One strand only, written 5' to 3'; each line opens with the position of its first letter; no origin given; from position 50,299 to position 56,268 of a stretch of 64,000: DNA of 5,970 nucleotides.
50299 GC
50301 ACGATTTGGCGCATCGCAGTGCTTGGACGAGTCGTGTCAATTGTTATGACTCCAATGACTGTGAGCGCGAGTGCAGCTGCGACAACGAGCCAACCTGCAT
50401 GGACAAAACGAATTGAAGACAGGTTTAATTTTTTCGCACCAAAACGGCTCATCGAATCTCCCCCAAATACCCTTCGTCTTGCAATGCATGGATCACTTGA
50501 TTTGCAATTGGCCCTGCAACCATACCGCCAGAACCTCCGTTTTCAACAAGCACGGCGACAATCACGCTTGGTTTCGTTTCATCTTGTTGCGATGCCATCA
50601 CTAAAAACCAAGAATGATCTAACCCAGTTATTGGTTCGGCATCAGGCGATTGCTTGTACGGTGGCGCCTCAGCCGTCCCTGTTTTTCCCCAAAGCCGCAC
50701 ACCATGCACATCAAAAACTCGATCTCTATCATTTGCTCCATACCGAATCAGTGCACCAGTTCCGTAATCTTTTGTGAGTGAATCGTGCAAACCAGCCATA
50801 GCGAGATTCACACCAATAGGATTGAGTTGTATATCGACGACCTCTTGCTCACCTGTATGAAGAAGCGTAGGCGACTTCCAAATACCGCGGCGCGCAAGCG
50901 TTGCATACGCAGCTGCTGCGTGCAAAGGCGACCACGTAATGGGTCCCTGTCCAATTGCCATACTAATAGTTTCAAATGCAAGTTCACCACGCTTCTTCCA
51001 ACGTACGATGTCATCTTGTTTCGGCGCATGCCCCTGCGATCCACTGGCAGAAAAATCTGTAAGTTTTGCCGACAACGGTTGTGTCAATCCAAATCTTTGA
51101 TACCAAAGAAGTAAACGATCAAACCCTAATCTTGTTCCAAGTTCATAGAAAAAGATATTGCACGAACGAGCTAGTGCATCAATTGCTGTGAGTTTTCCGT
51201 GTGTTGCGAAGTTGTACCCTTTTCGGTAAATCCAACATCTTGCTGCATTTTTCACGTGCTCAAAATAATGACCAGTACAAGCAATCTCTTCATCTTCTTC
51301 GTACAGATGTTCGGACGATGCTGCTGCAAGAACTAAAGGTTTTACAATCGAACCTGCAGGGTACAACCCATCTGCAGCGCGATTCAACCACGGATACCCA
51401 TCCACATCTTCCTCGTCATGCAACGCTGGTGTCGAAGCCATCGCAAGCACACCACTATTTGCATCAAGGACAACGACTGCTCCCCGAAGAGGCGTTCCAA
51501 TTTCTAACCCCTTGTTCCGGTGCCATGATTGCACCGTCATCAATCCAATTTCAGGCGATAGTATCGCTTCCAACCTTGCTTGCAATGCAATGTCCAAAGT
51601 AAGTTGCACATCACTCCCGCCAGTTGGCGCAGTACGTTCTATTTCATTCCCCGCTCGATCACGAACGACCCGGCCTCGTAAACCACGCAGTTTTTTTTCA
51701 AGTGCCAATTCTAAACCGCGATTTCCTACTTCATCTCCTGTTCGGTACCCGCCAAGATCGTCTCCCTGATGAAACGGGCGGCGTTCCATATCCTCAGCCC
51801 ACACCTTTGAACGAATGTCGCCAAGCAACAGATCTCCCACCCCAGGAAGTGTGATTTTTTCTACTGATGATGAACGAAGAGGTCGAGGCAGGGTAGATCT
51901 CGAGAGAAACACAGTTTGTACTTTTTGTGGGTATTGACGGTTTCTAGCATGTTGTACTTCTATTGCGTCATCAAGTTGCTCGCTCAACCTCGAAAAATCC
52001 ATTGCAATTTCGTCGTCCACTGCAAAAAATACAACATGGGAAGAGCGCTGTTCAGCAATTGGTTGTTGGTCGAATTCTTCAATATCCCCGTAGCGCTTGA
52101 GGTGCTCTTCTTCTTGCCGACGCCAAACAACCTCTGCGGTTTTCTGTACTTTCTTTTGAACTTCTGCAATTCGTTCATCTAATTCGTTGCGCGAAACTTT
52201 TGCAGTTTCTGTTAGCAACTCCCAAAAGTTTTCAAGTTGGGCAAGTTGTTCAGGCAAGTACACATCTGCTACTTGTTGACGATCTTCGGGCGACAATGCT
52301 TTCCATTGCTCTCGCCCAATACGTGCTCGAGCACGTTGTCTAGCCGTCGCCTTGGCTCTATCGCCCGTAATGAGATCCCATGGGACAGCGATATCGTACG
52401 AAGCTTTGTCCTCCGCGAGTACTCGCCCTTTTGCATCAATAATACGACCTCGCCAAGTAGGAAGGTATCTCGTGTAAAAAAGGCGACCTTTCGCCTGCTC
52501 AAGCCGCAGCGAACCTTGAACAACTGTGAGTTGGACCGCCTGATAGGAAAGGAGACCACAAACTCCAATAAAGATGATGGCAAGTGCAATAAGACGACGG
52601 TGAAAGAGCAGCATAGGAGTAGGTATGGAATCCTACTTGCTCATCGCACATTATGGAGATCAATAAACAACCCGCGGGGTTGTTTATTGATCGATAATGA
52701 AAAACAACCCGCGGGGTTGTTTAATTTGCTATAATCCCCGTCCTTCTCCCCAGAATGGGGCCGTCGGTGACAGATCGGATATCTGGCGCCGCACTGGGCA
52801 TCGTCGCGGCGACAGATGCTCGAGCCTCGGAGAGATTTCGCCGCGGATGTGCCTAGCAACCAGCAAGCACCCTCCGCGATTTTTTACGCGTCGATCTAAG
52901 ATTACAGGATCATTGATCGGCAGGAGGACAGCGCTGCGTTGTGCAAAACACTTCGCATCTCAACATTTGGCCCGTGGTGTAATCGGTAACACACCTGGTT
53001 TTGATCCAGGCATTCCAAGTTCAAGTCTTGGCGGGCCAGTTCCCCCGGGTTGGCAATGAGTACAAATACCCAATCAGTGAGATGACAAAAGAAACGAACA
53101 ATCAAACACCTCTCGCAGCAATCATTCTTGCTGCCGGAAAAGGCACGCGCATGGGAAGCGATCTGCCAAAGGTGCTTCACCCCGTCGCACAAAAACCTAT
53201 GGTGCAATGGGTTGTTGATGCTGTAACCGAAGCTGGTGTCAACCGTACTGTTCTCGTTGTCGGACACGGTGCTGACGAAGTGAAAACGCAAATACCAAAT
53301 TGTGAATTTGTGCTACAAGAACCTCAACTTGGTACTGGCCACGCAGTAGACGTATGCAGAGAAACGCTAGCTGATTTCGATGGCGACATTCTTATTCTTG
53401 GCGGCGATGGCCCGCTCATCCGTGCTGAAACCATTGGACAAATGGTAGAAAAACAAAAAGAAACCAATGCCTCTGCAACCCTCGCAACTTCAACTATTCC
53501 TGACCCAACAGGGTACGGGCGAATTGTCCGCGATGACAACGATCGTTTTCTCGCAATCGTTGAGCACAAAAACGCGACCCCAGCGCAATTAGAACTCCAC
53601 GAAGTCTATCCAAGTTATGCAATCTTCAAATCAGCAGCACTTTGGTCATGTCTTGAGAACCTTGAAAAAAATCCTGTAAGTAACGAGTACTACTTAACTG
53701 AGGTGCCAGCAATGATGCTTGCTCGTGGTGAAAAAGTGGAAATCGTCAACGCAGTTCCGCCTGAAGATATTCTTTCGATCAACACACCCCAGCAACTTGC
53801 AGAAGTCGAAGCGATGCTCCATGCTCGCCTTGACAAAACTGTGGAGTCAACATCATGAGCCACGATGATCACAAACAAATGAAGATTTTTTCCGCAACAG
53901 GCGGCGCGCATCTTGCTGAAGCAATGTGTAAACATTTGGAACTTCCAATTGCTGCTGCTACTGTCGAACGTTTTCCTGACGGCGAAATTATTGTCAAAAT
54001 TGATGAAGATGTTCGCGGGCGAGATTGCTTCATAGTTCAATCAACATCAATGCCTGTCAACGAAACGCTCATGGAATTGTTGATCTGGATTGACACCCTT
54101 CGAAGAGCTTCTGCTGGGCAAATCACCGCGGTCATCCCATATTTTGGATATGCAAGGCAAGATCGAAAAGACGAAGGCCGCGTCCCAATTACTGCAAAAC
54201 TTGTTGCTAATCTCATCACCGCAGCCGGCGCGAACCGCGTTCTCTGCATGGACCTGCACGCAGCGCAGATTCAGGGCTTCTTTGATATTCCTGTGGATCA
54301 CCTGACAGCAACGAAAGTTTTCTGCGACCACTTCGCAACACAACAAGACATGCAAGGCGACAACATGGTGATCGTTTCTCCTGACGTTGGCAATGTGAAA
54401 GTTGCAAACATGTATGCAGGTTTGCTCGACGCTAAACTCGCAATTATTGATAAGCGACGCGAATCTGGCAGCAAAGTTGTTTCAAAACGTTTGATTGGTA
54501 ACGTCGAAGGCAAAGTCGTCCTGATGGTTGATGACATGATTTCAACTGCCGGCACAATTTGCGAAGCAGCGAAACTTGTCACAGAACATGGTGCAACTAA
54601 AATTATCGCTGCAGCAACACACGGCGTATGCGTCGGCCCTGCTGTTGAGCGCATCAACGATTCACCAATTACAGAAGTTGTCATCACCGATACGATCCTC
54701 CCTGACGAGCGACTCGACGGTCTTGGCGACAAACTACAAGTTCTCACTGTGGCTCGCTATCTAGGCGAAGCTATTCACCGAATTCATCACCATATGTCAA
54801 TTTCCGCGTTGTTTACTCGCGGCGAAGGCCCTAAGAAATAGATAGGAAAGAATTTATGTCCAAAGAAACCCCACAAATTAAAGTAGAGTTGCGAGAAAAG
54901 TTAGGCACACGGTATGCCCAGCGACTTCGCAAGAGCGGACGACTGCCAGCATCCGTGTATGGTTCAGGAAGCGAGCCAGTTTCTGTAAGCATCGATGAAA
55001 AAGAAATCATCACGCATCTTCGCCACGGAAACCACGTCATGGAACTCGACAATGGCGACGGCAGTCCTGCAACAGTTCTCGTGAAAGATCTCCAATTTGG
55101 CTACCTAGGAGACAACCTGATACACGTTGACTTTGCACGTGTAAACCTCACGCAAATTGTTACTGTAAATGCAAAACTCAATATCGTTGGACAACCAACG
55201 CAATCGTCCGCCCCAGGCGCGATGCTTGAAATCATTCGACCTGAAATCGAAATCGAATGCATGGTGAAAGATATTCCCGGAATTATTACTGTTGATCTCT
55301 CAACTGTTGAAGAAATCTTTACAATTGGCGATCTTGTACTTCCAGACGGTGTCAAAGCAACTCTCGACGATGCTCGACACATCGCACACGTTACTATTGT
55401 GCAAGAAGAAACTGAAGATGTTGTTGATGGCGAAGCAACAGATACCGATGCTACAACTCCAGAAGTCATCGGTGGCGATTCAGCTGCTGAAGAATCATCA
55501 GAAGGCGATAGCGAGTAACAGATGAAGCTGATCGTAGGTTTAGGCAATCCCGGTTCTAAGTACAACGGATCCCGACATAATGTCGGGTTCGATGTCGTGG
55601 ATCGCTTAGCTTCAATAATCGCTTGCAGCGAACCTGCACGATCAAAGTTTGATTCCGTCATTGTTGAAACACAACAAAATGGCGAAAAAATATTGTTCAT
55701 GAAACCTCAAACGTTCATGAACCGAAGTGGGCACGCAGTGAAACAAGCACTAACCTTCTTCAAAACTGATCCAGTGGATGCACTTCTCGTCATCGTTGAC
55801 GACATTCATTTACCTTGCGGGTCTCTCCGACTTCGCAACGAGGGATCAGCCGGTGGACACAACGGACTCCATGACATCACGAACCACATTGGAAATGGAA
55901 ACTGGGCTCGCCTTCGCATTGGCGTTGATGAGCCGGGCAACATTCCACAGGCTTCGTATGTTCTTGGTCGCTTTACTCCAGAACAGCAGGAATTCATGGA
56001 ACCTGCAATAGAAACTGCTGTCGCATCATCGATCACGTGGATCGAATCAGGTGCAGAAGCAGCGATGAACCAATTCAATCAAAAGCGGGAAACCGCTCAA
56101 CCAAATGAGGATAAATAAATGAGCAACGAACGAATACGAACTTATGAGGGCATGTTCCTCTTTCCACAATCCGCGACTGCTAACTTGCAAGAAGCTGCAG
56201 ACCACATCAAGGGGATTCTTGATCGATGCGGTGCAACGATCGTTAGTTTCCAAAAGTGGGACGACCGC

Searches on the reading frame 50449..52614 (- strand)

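Call 60: search_protein_families(library=pfam, proteins=[window:50449-52614:-], max_evalue=0.001)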
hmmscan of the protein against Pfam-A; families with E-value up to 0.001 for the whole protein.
window:50449-52614:- (721 aa): 2 families
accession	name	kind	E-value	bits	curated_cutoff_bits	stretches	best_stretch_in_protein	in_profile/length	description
PF00905.27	Transpeptidase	-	4.4e-36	125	22.1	1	378-708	1-298/299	Penicillin binding protein transpeptidase domain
PF03717.20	PBP_dimer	-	2.1e-10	41.7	24.4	2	264-327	120-178/180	Penicillin-binding Protein dimerisation domain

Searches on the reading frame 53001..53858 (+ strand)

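Call 83: search_protein_families(library=pfam, proteins=[window:53001-53858:+], max_evalue=0.001)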
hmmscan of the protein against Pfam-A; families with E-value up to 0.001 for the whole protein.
window:53001-53858:+ (285 aa): 4 families
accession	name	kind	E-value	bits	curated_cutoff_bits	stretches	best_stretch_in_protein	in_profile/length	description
PF12804.13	NTP_transf_3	-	2e-20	74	27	1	40-164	1-123/160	MobA-like NTP transferase domain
PF00483.29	NTP_transferase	-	3.1e-16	60.2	21.2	1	40-195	2-169/245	Nucleotidyl transferase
PF01128.25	IspD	-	6.8e-11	42.8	27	1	39-273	2-219/221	2-C-methyl-D-erythritol 4-phosphate cytidylyltransferase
PF02348.25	CTP_transf_3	-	3.3e-07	30.8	22.6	1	40-167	2-126/217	Cytidylyltransferase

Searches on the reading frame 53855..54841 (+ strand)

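Call 83: search_protein_families(library=pfam, proteins=[window:53855-54841:+], max_evalue=0.001)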
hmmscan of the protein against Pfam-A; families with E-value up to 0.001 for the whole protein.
window:53855-54841:+ (328 aa): 4 families
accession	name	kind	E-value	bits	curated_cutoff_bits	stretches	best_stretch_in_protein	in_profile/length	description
PF13793.12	Pribosyltran_N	-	2.5e-49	166.5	25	1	9-125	1-117/117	N-terminal domain of ribose phosphate pyrophosphokinase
PF14572.12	Pribosyl_synth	-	1.7e-25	90.5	27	1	213-320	77-183/184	Phosphoribosyl synthetase-associated domain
PF00156.33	Pribosyltran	-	3.4e-16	59.4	26.3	1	157-258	15-126/158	Phosphoribosyl transferase domain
PF14681.12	UPRTase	-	0.00021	21.3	27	1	200-268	101-169/206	Uracil phosphoribosyltransferase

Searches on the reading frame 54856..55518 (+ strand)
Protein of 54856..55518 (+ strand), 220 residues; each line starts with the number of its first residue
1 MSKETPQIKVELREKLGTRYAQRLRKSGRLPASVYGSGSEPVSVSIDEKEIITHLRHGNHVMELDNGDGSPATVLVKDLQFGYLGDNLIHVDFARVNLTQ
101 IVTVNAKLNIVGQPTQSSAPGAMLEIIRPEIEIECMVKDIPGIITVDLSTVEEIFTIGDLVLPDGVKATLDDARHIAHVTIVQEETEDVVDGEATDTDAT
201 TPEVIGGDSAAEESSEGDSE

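Call 83: search_protein_families(library=pfam, proteins=[window:54856-55518:+], max_evalue=0.001)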
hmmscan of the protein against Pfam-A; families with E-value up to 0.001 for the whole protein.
window:54856-55518:+ (220 aa): 2 families
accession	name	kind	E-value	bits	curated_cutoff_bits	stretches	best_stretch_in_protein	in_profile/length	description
PF01386.24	Ribosomal_L25p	-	5.1e-21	75.4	23.6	1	8-93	1-82/82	Ribosomal L25p family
PF14693.11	Ribosomal_TL5_C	-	3e-11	44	27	1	102-180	2-81/84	Ribosomal protein TL5, C-terminal domain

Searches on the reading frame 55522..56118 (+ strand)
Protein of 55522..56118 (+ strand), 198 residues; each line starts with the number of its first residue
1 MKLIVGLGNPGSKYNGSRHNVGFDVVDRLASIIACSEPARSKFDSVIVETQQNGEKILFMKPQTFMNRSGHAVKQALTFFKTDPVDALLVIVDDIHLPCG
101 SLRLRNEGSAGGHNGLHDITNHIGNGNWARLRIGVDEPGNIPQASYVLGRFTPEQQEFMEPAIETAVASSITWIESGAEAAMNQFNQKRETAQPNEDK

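Call 83: search_protein_families(library=pfam, proteins=[window:55522-56118:+], max_evalue=0.001)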
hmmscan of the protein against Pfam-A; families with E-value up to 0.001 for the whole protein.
window:55522-56118:+ (198 aa): 1 family
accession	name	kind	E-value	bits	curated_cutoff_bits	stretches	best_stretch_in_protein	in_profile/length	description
PF01195.25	Pept_tRNA_hydro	-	7.2e-61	205.7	27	1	3-186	1-183/183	Peptidyl-tRNA hydrolase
